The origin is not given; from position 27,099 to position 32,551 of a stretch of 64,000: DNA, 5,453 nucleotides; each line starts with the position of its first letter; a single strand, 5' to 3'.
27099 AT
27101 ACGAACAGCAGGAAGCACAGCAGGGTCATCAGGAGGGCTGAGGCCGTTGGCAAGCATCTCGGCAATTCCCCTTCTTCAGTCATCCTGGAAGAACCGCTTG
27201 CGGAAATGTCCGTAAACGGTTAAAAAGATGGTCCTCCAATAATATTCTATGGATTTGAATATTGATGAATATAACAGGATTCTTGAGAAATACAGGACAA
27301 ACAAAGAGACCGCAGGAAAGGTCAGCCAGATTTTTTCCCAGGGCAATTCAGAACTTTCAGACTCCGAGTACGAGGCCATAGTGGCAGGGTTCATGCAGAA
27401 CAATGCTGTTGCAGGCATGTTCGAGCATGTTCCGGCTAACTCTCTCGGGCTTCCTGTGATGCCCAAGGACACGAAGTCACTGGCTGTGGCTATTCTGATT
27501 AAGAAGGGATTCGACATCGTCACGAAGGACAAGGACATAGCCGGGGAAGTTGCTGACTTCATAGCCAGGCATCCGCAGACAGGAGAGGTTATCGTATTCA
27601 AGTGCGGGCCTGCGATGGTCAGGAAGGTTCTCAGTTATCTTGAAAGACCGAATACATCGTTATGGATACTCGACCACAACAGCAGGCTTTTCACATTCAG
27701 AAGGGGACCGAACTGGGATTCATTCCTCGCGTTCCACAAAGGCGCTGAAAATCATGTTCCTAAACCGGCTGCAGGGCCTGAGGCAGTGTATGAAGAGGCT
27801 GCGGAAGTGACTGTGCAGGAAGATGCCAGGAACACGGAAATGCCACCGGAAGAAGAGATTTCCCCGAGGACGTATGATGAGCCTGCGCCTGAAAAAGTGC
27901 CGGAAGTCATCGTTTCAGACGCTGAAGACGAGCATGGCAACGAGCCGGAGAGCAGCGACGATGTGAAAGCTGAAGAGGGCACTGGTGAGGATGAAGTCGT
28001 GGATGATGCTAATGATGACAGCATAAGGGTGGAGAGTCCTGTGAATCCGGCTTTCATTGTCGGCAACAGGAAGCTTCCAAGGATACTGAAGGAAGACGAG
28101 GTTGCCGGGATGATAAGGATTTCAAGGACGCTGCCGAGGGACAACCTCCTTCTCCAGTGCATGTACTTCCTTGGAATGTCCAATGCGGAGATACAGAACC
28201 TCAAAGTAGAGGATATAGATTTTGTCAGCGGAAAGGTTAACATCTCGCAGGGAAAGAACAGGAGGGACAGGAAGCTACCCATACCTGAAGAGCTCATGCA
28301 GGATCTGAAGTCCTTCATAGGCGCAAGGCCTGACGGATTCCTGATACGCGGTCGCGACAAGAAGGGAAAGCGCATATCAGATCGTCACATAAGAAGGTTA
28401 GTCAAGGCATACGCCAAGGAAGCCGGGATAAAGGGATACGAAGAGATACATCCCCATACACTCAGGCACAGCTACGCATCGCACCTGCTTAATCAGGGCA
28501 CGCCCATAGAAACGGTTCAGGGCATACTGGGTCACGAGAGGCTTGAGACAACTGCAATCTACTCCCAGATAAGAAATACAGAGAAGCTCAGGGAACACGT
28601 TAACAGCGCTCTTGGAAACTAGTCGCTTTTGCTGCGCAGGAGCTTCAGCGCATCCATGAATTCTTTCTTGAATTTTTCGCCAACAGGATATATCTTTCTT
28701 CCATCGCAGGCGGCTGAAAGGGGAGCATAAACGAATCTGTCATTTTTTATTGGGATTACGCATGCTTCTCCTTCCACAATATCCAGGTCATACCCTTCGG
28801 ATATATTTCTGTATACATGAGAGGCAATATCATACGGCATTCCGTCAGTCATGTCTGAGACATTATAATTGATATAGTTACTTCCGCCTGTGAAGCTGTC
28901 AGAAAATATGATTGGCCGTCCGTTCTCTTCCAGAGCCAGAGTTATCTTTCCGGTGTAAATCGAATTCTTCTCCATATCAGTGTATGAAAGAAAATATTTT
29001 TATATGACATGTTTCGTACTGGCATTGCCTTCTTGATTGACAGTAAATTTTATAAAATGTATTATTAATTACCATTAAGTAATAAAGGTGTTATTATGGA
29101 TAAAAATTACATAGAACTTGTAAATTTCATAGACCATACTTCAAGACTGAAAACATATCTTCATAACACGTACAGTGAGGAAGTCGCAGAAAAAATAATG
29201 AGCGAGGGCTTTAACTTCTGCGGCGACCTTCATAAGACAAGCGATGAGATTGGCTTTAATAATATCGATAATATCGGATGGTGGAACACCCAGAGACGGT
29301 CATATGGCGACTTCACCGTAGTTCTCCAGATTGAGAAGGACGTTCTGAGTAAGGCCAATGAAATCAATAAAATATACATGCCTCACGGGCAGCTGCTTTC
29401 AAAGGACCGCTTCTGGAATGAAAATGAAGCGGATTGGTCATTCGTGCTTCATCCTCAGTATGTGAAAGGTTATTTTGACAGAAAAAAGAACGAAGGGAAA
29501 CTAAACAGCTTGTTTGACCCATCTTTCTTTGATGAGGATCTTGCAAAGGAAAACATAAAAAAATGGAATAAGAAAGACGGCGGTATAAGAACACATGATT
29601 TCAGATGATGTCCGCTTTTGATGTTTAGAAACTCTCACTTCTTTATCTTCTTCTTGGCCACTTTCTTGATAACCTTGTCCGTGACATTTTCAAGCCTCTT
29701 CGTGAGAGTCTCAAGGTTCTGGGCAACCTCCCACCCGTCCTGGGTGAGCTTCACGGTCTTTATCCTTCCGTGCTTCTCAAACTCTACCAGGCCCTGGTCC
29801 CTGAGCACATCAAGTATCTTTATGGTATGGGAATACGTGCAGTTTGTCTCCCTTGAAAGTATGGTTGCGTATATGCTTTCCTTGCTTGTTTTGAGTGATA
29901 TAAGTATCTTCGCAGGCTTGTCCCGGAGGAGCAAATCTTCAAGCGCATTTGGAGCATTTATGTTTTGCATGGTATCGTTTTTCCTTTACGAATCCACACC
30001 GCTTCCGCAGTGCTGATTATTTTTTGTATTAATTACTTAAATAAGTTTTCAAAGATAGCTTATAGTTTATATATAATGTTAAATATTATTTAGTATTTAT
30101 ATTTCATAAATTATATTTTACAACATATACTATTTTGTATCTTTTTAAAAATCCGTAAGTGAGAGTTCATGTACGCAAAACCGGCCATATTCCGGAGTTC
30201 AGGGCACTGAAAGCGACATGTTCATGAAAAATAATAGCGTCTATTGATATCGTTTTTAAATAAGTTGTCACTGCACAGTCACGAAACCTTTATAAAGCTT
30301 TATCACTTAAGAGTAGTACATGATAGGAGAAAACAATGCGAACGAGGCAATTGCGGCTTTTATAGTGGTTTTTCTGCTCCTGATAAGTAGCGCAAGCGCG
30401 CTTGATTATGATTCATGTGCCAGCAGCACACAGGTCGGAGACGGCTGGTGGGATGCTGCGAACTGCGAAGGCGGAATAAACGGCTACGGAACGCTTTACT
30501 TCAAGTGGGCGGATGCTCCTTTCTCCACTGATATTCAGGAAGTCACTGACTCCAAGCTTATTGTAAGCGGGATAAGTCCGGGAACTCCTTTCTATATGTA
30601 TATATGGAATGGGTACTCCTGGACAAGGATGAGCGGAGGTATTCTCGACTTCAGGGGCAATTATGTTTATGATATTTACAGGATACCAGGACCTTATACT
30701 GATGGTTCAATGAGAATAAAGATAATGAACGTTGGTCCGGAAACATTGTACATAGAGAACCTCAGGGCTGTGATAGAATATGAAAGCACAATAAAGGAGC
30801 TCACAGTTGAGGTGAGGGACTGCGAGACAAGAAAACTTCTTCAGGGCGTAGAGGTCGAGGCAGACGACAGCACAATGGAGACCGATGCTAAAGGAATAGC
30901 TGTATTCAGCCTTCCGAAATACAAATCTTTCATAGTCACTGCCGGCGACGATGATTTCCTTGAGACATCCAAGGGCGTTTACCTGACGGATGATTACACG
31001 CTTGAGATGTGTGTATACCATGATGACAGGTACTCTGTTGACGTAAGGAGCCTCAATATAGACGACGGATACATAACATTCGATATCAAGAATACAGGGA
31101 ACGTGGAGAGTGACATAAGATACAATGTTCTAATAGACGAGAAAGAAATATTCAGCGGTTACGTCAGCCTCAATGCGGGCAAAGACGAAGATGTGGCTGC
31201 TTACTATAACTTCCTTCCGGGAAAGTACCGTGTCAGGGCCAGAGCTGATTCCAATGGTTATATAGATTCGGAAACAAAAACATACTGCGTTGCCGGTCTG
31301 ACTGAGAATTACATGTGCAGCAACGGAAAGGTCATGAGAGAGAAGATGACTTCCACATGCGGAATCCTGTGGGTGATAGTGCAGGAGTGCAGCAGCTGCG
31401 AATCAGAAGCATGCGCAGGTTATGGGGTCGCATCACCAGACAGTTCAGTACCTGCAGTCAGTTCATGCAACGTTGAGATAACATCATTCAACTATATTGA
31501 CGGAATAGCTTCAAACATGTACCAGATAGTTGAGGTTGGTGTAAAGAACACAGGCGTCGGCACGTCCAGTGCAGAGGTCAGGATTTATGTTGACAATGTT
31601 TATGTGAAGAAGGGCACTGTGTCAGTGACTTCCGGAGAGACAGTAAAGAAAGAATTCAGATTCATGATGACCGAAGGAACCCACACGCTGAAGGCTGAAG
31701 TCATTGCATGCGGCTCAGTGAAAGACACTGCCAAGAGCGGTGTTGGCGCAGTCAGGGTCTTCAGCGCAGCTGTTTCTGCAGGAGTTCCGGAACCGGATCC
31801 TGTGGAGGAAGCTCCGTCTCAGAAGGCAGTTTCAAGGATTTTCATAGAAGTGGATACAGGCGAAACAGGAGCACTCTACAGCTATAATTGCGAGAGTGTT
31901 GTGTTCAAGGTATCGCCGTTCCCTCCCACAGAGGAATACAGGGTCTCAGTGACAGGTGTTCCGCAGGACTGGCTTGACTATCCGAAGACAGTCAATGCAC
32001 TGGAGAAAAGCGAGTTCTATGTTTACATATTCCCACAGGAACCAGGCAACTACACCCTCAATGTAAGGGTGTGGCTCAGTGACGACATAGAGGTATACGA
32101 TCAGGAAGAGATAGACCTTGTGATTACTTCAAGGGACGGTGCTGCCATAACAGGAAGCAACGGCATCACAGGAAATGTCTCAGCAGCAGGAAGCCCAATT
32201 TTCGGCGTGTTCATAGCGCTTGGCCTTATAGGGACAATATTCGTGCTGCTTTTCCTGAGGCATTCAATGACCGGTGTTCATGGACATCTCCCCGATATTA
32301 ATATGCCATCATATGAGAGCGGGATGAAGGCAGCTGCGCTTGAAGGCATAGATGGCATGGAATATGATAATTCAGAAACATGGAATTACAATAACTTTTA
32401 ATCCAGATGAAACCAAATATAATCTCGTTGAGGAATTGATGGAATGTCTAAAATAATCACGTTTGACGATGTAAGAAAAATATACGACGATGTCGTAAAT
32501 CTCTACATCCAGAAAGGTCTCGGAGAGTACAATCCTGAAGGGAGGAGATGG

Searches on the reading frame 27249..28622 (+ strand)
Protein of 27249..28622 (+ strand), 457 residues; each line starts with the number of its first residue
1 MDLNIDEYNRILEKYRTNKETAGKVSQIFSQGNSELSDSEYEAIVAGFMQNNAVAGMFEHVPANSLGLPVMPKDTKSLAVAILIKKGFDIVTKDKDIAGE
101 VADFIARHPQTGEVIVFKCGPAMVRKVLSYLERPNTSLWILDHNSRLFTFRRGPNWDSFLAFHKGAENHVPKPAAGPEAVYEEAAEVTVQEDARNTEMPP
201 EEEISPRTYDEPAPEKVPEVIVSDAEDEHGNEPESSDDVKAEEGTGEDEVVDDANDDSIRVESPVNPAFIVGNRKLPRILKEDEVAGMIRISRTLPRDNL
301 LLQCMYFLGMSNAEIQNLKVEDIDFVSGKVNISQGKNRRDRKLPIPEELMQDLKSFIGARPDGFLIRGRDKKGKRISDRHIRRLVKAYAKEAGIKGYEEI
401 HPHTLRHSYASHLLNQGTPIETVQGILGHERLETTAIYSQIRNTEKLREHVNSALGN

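Call 22: search_protein_families(library=pfam, proteins=[window:27249-28622:+], max_evalue=0.001)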
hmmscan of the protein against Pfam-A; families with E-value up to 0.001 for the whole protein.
window:27249-28622:+ (457 aa): 1 family
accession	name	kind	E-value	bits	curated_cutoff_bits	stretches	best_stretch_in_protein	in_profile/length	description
PF00589.27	Phage_integrase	-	8.3e-35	120.5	27.1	1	280-442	3-169/172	Phage integrase family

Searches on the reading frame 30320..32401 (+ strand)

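Call 22: search_protein_families(library=pfam, proteins=[window:30320-32401:+], max_evalue=0.001)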
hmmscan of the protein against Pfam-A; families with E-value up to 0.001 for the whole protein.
window:30320-32401:+ (693 aa): 1 family
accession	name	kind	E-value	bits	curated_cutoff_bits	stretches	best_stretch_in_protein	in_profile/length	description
PF07495.19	Y_Y_Y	-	6.9e-05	23.1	26.6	0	570-602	32-64/65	Y_Y_Y domain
